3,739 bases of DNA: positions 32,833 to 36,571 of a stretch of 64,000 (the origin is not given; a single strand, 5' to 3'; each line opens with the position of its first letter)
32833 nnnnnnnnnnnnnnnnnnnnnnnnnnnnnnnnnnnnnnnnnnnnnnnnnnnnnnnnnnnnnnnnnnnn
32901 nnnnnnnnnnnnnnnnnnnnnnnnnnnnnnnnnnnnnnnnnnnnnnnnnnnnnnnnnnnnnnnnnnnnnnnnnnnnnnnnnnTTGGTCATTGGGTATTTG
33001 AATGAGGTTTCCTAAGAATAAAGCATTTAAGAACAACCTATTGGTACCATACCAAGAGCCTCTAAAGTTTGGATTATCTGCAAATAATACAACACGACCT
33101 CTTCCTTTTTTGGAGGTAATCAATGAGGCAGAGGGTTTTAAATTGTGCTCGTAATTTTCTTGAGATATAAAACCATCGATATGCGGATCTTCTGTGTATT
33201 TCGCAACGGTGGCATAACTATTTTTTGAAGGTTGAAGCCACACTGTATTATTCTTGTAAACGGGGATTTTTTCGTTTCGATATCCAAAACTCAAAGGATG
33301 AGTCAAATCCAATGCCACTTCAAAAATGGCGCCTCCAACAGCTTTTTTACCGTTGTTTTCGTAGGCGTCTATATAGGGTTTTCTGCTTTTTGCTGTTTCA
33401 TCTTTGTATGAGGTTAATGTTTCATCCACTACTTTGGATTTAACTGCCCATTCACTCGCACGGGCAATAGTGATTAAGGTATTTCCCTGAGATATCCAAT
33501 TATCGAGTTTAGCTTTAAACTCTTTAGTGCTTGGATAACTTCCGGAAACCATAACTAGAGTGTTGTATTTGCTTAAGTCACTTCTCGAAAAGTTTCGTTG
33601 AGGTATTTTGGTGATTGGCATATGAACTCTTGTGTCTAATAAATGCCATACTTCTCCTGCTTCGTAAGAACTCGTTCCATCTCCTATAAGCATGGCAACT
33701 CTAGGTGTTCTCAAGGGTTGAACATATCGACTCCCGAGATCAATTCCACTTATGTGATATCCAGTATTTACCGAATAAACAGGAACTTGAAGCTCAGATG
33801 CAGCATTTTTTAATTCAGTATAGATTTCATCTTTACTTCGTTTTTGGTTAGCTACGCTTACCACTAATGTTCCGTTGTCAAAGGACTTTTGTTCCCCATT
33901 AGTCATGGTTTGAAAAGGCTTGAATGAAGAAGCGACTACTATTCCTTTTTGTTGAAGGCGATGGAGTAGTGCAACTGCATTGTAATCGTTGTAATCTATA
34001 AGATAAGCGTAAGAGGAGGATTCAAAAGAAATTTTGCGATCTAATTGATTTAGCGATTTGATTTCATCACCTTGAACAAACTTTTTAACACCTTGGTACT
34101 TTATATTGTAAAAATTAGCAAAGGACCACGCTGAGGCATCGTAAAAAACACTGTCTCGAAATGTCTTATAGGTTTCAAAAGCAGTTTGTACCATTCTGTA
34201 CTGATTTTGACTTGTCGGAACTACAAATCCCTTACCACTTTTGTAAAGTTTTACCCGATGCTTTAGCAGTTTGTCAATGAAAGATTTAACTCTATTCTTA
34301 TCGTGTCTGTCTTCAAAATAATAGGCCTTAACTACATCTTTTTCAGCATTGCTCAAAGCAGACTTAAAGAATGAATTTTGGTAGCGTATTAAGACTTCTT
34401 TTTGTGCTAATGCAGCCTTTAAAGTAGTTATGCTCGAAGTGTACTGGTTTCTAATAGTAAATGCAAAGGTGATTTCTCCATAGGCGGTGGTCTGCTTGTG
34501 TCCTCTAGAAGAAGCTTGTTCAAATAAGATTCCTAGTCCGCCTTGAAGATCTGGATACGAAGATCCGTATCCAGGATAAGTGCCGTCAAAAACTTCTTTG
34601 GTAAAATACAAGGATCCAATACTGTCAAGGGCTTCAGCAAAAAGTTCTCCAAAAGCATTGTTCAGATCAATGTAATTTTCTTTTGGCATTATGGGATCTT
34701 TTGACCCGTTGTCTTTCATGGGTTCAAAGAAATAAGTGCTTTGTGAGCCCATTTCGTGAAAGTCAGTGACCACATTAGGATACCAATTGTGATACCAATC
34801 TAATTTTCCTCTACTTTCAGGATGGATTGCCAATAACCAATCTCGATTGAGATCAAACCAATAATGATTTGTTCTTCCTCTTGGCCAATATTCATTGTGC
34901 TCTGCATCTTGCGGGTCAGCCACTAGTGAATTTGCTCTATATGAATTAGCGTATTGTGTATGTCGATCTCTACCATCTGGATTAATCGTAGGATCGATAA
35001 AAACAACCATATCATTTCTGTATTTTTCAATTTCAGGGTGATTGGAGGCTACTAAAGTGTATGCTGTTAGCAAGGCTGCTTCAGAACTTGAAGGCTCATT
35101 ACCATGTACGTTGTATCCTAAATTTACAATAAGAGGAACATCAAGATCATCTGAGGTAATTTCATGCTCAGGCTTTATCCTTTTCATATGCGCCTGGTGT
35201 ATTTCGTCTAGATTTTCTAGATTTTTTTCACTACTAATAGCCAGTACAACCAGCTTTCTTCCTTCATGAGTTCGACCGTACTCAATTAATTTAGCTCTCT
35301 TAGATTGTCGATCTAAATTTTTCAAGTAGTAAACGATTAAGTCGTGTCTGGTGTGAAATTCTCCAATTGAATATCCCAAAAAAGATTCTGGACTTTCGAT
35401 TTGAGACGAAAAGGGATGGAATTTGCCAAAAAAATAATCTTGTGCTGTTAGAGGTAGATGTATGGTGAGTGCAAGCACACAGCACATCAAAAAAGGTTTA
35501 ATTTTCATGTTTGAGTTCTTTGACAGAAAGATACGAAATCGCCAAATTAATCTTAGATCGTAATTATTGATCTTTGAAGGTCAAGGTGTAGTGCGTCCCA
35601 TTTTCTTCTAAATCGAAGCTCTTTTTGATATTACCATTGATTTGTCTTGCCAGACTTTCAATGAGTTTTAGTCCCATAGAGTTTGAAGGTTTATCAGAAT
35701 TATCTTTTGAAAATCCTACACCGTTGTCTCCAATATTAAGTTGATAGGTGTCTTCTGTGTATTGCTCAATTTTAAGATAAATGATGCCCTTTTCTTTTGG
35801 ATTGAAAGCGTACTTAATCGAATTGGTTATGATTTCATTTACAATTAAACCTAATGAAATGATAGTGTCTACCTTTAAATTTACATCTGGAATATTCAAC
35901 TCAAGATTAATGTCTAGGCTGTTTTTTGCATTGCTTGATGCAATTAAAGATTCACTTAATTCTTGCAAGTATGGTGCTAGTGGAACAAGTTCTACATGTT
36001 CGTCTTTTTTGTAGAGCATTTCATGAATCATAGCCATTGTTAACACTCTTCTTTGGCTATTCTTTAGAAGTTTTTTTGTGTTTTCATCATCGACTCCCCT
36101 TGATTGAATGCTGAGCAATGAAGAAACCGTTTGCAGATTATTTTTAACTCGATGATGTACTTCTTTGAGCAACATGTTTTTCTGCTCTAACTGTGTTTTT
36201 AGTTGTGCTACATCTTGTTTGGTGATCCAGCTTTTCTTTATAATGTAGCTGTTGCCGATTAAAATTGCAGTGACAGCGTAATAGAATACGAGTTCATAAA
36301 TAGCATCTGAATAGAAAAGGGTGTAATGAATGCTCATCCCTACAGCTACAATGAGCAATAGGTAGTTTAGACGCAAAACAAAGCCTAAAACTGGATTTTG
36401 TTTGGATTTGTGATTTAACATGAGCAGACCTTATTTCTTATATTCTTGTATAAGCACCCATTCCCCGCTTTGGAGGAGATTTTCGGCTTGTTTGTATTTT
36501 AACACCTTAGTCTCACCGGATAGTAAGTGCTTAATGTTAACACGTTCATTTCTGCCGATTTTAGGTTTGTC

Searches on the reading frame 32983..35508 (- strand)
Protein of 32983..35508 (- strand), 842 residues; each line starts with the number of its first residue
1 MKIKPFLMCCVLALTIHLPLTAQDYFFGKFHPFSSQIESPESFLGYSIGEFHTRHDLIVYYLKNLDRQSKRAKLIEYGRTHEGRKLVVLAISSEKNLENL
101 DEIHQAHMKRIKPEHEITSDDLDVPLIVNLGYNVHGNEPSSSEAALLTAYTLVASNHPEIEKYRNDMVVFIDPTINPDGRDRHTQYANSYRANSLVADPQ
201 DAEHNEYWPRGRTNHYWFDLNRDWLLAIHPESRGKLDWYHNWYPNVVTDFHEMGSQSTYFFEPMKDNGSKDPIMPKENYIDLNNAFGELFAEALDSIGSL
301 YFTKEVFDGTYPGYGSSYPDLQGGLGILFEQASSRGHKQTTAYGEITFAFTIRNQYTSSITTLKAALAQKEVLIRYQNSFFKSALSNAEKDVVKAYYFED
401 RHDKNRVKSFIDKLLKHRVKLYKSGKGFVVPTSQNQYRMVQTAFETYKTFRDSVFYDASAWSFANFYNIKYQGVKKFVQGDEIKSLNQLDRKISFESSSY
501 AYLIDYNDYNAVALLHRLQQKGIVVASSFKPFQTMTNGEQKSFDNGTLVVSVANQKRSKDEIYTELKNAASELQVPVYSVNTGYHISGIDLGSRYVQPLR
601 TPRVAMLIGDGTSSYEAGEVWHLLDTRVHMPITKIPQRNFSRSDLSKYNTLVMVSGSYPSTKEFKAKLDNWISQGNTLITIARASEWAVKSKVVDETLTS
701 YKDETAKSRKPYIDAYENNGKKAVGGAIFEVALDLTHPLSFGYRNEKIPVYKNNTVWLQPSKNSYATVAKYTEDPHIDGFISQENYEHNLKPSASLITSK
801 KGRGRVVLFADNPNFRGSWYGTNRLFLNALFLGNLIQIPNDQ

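Call 8: search_protein_families(library=pfam, proteins=[window:32983-35508:-], max_evalue=0.001)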
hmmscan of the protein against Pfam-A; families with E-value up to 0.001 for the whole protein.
window:32983-35508:- (842 aa): 1 family
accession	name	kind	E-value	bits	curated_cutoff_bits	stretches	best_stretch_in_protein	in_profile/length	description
PF00246.29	Peptidase_M14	-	7.1e-18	65.7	21.6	1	60-224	3-133/286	Zinc carboxypeptidase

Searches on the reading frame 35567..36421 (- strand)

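Call 8: search_protein_families(library=pfam, proteins=[window:35567-36421:-], max_evalue=0.001)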
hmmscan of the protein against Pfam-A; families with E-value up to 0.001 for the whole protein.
window:35567-36421:- (285 aa): 4 families
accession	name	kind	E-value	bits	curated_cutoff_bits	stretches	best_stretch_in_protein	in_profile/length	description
PF07568.18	HisKA_2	-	5.8e-26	90.8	22.3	1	87-162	1-75/76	Histidine kinase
PF02518.31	HATPase_c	-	1.2e-08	35.8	26.4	1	188-283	4-108/111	Histidine kinase-, DNA gyrase B-, and HSP90-like ATPase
PF13581.12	HATPase_c_2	-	3.9e-07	30.6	27.4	1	181-277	23-122/127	Histidine kinase-like ATPase domain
PF07536.20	HWE_HK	-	3.3e-06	28.2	22.8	1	87-145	1-58/83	HWE histidine kinase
